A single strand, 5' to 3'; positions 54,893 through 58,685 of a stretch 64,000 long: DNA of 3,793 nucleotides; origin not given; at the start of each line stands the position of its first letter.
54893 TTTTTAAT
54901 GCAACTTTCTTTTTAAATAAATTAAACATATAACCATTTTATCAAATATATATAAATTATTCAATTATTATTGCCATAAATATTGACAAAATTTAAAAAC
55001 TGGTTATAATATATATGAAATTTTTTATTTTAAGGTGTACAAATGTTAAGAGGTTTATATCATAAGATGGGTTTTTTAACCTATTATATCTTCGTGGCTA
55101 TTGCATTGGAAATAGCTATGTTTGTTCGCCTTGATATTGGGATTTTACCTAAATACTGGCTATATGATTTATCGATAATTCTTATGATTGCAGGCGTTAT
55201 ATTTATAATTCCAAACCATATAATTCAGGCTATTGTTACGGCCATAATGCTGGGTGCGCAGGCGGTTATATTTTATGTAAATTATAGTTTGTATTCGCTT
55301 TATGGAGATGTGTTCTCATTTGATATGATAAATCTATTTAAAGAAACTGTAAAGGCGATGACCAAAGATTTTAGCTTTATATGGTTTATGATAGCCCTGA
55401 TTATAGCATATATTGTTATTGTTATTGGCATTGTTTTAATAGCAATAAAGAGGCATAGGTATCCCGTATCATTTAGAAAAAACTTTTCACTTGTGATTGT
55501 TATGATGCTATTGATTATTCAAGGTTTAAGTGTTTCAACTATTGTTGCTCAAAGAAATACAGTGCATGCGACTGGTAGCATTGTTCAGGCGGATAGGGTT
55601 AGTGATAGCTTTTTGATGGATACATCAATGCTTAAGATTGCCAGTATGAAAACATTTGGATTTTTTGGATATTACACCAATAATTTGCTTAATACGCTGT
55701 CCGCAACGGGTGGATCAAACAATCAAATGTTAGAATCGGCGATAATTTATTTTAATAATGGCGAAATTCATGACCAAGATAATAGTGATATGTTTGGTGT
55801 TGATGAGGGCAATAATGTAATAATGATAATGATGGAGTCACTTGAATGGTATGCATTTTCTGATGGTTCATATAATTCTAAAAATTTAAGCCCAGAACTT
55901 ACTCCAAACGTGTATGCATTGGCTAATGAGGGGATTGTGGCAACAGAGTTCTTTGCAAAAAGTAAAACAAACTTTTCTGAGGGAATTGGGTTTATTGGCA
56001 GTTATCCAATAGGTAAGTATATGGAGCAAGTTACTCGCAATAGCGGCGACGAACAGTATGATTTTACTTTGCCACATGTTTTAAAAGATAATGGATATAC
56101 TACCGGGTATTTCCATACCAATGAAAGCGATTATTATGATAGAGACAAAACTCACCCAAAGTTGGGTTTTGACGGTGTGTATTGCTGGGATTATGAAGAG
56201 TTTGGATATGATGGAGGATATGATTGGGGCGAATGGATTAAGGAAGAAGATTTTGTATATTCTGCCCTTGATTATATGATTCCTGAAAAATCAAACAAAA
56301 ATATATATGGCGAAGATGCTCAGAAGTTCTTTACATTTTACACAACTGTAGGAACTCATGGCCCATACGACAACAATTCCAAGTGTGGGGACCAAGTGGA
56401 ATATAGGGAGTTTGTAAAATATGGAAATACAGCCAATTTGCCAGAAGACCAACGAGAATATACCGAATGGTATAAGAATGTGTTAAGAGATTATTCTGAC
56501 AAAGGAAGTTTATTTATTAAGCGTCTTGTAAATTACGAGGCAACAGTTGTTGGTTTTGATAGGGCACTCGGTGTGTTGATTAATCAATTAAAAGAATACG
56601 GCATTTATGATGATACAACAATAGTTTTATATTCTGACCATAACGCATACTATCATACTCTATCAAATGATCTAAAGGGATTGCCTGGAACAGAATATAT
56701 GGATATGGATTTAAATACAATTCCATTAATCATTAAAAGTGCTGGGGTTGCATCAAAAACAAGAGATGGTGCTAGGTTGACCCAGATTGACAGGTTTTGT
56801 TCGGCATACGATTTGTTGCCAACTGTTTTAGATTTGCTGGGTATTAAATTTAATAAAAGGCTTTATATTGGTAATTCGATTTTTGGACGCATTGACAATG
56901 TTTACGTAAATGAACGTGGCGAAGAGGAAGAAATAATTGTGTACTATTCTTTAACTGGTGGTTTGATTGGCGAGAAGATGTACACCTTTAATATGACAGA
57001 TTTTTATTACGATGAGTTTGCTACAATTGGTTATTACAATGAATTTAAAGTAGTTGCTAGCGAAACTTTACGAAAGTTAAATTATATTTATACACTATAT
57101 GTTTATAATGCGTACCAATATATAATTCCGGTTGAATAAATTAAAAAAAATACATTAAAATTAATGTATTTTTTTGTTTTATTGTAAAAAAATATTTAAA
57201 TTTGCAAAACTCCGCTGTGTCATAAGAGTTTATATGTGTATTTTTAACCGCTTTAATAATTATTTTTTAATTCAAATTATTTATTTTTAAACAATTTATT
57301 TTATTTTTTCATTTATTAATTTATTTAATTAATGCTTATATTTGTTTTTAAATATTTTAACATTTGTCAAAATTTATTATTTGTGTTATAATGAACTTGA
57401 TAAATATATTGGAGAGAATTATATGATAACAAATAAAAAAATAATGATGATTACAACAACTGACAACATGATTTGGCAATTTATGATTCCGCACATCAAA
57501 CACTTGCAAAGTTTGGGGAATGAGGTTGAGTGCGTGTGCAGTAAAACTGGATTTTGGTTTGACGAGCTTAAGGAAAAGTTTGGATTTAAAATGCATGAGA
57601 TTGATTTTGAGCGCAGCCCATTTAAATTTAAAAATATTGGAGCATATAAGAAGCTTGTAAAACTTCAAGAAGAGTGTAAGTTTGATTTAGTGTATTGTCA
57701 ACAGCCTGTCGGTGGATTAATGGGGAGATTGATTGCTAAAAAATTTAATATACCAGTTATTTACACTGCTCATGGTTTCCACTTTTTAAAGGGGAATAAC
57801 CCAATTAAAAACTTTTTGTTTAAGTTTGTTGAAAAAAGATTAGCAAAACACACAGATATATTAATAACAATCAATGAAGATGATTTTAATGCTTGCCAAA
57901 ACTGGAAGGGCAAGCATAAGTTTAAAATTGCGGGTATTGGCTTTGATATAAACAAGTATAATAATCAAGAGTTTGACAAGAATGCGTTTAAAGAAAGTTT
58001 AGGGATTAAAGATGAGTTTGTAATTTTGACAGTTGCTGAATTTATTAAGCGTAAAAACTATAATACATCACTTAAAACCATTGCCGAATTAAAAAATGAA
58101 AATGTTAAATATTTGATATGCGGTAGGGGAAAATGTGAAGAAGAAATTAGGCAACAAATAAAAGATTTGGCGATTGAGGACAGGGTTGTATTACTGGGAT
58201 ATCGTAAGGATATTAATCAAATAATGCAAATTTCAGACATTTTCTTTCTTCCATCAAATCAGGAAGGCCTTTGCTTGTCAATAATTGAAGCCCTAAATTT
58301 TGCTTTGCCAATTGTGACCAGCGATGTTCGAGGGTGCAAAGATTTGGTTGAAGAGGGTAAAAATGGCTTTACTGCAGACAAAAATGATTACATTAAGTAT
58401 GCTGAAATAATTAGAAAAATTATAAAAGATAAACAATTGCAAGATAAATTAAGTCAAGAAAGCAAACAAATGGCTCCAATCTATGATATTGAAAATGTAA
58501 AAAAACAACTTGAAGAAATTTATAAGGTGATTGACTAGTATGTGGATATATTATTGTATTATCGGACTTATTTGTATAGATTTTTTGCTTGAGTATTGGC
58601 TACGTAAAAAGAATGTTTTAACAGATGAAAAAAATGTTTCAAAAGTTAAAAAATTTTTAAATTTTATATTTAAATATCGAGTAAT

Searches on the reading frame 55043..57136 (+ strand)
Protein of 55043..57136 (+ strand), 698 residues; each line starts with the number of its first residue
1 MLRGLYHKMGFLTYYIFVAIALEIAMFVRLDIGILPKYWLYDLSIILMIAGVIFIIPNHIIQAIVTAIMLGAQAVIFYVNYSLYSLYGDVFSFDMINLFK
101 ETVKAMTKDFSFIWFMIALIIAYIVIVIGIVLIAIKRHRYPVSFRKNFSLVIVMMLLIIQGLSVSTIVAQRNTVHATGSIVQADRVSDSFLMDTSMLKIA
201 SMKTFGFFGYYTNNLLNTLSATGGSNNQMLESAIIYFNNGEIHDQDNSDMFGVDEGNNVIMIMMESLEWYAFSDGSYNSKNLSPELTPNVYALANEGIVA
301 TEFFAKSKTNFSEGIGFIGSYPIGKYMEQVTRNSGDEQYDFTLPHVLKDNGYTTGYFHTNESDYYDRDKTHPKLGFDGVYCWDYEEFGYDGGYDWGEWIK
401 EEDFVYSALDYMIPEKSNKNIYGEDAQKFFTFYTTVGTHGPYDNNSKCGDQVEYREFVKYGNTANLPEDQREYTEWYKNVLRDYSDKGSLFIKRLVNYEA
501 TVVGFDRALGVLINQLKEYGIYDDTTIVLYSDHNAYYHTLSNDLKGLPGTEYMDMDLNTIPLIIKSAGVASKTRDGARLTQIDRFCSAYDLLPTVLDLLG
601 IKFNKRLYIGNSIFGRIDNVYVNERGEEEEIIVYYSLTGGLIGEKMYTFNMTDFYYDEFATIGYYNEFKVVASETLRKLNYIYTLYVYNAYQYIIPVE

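Call 12: search_protein_families(library=pfam, proteins=[window:55043-57136:+], max_evalue=0.001)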
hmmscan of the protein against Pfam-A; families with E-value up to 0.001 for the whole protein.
window:55043-57136:+ (698 aa): 2 families
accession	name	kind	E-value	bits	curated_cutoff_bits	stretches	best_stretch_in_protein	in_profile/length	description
PF00884.28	Sulfatase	-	2.2e-34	119.6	25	1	258-601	2-301/301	Sulfatase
PF01663.27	Phosphodiest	-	0.00091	19.4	23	0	498-533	184-219/342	Type I phosphodiesterase / nucleotide pyrophosphatase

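Call 30: search_protein_families(library=ncbifam, proteins=[window:55043-57136:+], max_evalue=0.001)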
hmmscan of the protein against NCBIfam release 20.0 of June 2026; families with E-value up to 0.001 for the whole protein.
window:55043-57136:+ (698 aa): 4 families
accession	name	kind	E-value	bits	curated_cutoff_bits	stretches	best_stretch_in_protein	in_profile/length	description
NF053595.1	LptchSynLtaSGpos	equivalog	2.8e-18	65.8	970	1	497-622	429-549/626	lipoteichoic acid synthase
NF010322.0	PRK13759.1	equivalog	9.8e-09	34.2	481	1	426-619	199-382/486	arylsulfatase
NF045661.1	HdlasePehA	equivalog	1.8e-08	33.5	900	1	498-614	284-389/506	phosphoric/sulfuric ester hydrolase PehA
TIGR03417.1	chol_sulfatase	equivalog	0.00015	20.8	433.45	0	498-613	255-360/500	choline-sulfatase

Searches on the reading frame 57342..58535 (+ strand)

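Call 30: search_protein_families(library=ncbifam, proteins=[window:57342-58535:+], max_evalue=0.001)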
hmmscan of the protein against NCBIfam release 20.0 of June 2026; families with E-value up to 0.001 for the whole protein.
window:57342-58535:+ (398 aa): 43 families (the best 25 are shown)
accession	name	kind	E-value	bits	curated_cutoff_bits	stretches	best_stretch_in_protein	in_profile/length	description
TIGR03999.1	thiol_BshA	equivalog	3e-34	118.6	273.7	1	54-395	24-371/375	N-acetyl-alpha-D-glucosaminyl L-malate synthase BshA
TIGR03088.1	stp2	hypoth_equivalog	2.1e-28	99.4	409.05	1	97-394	65-370/374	TIGR03088 family PEP-CTERM/XrtA system glycosyltransferase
NF047880.1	glyco_SdgA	exception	6.5e-23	81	800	1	129-393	230-486/488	serine-aspartate repeat adhesin O-glycosyltransferase SdgA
TIGR03449.1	mycothiol_MshA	equivalog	1.7e-22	79.9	462.5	1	109-395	98-401/406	D-inositol-3-phosphate glycosyltransferase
NF047684.1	TeichurnBiosyTuaC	equivalog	2.4e-22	79.4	550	1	111-396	106-388/391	teichuronic acid biosynthesis protein TuaC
NF049988.1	MGlcDAGSynMgs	equivalog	2.2e-21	76.7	400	1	93-395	66-385/398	alpha-monoglucosyldiacylglycerol synthase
NF053513.1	Gtran_IagA_BgsA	equivalog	1.4e-20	73.6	460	1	132-396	63-330/333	LTA glycolipid anchor biosynthesis glycosyltransferase, IagA/BgsA family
NF050063.1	ProtGlycPglJ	equivalog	1.5e-20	73.8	500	1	102-390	77-359/363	N-acetylgalactosamine-N,N'-diacetylbacillosaminyl-diphospho-undecaprenol 4-alpha-N-acetylgalactosaminyltransferase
NF050056.1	ProtGlycPglH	equivalog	1.6e-20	73.5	600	1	221-393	175-349/354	GalNAc-alpha-(1->4)-GalNAc-alpha-(1->3)-diNAcBac-PP-undecaprenol alpha-1,4-N-acetyl-D-galactosaminyltransferase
NF041876.1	EPS_EpsE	equivalog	1.9e-20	73.5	400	1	194-376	188-374/389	exopolysaccharide biosynthesis GT4 family glycosyltransferase EpsE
TIGR04063.1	stp3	hypoth_equivalog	6.2e-19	68.1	442.05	1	103-376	82-373/397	TIGR04063 family PEP-CTERM/XrtA system glycosyltransferase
NF047881.1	glyco_SdgB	exception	6.7e-18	64.6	800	1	136-395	238-494/496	serine-aspartate repeat adhesin O-glycosyltransferase SdgB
NF007396.0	PRK09922.1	equivalog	1.2e-16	60.5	385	1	225-369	184-332/361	lipopolysaccharide 1,6-galactosyltransferase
NF038298.1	EPS_HpsO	equivalog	3.1e-16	59.1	575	1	140-395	115-385/388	hormogonium polysaccharide biosynthesis glycosyltransferase HpsO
TIGR04157.1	glyco_rSAM_CFB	subfamily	2.5e-15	56.4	400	1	164-394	163-406/406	TIGR04157 family glycosyltransferase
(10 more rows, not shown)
